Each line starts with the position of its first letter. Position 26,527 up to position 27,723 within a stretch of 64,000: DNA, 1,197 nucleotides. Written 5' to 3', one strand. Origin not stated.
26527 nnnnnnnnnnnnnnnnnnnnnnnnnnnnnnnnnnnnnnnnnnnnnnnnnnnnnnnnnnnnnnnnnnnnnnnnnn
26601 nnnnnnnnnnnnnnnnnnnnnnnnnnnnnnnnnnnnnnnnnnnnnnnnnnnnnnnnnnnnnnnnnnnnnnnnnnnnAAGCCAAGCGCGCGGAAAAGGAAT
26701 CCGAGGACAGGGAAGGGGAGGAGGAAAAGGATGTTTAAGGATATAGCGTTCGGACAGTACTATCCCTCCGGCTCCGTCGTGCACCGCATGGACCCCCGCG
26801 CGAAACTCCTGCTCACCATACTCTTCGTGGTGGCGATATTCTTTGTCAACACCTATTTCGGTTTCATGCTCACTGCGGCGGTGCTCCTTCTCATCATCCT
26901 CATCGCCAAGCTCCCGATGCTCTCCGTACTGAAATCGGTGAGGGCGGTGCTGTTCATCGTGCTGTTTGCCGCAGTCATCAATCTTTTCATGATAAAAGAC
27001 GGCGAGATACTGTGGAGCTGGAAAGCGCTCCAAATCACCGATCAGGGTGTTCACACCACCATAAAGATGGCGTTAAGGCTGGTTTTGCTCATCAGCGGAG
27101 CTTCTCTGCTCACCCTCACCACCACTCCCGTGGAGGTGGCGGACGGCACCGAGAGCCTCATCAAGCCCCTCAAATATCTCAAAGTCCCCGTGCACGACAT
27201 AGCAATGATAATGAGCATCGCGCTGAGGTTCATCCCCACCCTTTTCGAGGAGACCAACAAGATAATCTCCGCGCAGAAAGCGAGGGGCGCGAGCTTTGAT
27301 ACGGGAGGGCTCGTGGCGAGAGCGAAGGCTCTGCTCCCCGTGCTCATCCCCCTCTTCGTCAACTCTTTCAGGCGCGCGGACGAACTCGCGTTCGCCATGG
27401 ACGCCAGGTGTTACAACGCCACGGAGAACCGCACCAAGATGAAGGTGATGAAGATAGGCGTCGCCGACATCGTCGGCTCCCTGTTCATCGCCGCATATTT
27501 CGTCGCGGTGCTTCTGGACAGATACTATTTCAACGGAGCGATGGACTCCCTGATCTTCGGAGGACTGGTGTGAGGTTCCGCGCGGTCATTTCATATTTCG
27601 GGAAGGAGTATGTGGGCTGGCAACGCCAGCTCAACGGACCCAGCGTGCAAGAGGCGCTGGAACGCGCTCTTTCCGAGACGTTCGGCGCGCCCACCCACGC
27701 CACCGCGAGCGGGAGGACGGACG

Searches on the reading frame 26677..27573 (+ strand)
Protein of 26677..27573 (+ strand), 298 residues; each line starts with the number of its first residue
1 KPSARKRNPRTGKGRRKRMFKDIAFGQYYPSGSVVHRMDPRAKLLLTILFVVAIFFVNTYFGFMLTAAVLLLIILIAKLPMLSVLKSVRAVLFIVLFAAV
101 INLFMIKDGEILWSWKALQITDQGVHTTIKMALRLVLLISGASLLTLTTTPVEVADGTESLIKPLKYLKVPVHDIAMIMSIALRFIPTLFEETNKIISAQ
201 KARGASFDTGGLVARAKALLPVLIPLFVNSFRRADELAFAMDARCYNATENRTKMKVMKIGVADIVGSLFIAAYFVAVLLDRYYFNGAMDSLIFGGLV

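Call 60: search_protein_families(library=pfam, proteins=[window:26677-27573:+], max_evalue=0.00001)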
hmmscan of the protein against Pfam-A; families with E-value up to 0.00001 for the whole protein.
window:26677-27573:+ (298 aa): 1 family
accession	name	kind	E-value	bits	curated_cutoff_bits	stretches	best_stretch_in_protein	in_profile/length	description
PF02361.21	CbiQ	-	3.9e-46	157.8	25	1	33-254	3-215/216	Cobalt transport protein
